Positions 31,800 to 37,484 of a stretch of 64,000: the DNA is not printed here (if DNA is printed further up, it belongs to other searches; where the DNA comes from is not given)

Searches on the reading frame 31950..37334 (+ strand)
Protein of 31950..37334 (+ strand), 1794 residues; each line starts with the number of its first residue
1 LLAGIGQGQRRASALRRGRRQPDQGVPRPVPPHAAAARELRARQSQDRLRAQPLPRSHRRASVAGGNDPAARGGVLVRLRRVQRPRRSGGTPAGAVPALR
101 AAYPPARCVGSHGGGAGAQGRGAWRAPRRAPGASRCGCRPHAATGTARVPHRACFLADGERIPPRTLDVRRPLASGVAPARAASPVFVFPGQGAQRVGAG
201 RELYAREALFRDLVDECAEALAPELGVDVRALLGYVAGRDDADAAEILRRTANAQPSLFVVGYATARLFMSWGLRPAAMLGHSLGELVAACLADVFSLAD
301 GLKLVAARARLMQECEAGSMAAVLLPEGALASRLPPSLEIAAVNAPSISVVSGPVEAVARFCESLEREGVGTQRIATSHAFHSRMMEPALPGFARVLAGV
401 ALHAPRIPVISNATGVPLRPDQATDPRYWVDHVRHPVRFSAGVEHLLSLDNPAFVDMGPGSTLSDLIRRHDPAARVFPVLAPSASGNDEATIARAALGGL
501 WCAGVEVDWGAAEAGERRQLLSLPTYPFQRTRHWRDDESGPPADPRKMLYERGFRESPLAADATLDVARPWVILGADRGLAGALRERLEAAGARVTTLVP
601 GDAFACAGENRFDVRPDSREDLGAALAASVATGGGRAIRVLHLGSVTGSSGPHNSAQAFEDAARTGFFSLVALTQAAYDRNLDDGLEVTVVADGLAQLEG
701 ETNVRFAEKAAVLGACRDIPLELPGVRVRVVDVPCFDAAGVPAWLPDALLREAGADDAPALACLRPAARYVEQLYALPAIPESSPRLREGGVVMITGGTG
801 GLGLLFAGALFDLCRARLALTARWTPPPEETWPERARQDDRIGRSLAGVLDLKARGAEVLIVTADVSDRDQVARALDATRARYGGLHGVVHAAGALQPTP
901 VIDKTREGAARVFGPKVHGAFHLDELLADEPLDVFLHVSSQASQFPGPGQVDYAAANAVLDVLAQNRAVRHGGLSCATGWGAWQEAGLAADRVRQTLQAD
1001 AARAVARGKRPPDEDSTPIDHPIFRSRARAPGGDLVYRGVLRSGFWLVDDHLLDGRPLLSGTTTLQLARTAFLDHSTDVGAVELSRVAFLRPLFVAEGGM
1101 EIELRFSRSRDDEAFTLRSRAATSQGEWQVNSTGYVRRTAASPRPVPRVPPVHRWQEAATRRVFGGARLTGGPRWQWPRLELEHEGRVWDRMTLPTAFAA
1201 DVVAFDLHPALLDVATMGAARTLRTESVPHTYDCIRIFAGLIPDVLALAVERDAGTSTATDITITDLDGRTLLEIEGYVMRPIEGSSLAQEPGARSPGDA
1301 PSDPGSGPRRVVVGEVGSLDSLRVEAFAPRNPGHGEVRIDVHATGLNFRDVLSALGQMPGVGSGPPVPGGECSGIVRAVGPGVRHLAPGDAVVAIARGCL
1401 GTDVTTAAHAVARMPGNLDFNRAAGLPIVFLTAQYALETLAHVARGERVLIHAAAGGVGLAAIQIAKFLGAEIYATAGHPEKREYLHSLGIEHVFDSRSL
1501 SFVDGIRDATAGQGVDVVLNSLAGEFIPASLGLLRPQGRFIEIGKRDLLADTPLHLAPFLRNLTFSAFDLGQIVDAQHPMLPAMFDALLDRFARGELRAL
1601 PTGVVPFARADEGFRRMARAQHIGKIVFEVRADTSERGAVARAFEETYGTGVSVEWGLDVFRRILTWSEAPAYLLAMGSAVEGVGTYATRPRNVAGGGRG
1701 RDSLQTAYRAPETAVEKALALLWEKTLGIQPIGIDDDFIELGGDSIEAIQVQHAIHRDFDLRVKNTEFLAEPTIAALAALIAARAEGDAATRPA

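Call 7: search_protein_families(library=pfam, proteins=[window:31950-37334:+], max_evalue=0.01)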
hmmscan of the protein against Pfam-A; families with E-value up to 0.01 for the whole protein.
window:31950-37334:+ (1794 aa): 11 families
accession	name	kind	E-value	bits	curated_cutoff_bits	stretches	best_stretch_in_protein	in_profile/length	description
PF00698.26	Acyl_transf_1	-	7.3e-54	183.8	32.7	1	186-468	1-276/319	Acyl transferase domain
PF08659.16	KR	-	1.3e-41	142.9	22.6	1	791-985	1-180/180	KR domain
PF00107.32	ADH_zinc_N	-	5.1e-25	88.3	31.8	1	1457-1572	1-116/129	Zinc-binding dehydrogenase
PF13602.12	ADH_zinc_N_2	-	1.1e-19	72.1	27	1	1489-1627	1-133/134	Zinc-binding dehydrogenase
PF13561.12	adh_short_C2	-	9.3e-14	52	27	1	853-972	40-162/236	Enoyl-(Acyl carrier protein) reductase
PF00550.31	PP-binding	-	3.5e-13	50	20.8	1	1719-1781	3-67/67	Phosphopantetheine attachment site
PF08240.17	ADH_N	-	3.3e-11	43.8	23.5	1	1334-1399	2-66/104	Alcohol dehydrogenase GroES-like domain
PF00106.31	adh_short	-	8.8e-11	42.1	26.6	1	851-966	43-162/195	short chain dehydrogenase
PF21089.3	PKS_DH_N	-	1.2e-09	38.4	27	1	1021-1117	1-100/103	Polyketide synthase dehydratase domain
PF14765.12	PS-DH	-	2.5e-08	34.1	23.7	1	1168-1286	30-162/166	Polyketide synthase dehydratase N-terminal domain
PF21394.3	Beta-ketacyl_N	-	3e-06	27.4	26.9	1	572-691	4-118/170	Beta-ketoacyl synthase-like, N-terminal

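Call 57: search_protein_families(library=ncbifam, proteins=[window:32400-37331:+], max_evalue=0.001)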
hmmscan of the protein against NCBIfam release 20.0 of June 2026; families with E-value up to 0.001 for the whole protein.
window:32400-37331:+ (1644 aa): 83 families (the best 25 are shown)
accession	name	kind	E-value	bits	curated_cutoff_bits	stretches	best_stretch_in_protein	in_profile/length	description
NF045894.1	PKS_plus_SDR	equivalog_domain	8.2e-150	500.9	1740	2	27-390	525-882/1515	type I polyketide synthase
NF041183.1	Pks2_ls1_myc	equivalog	1.4e-141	473.1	2400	3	1160-1482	1408-1731/2086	sulfolipid-1 biosynthesis phthioceranic/hydroxyphthioceranic acid synthase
TIGR02824.1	quinone_pig3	subfamily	4.2e-55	187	296.8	1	1161-1479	4-324/325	putative NAD(P)H quinone oxidoreductase, PIG3 family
NF037940.1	PKS_MbtD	equivalog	9.4e-52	176.2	1150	2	22-441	79-491/978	mycobactin polyketide synthase MbtD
NF037941.1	PKS_NbtC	equivalog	4.8e-48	163.8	1150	2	26-305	88-368/1027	nocobactin polyketide synthase NbtC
TIGR00128.1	fabD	equivalog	3.4e-46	158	260.9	1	37-320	5-286/290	ACP S-malonyltransferase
TIGR03131.1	malonate_mdcH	equivalog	6e-39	134.2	297.9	1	36-327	2-282/297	malonate decarboxylase subunit epsilon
NF040607.1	mycolic_Pks13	equivalog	3.9e-38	130.6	2100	1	28-387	659-1020/1680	polyketide synthase Pks13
TIGR02813.1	omega_3_PfaA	subfamily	1.2e-36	125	1010.1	2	36-318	582-877/2582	polyketide-type polyunsaturated fatty acid synthase PfaA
NF008024.0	PRK10754.1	subfamily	1.1e-31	110.1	348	1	1160-1395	4-240/327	NADPH:quinone reductase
NF010344.0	PRK13771.1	subfamily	4.9e-23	81.6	349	2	1253-1400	121-261/334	putative alcohol dehydrogenase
TIGR02823.1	oxido_YhdH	subfamily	2.2e-20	72.8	297.25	1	1175-1479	17-323/324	acrylyl-CoA reductase family protein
NF041172.1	AcrlCoa_red_Thmprot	equivalog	5.6e-19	68.3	500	1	1256-1478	124-332/334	acryloyl-CoA reductase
TIGR03989.1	Rxyl_3153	subfamily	1.8e-17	63.7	440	2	1172-1244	14-85/370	NDMA-dependent alcohol dehydrogenase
TIGR02817.1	adh_fam_1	subfamily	2.3e-17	63.4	284.05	1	1182-1395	27-248/336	zinc-binding alcohol dehydrogenase family protein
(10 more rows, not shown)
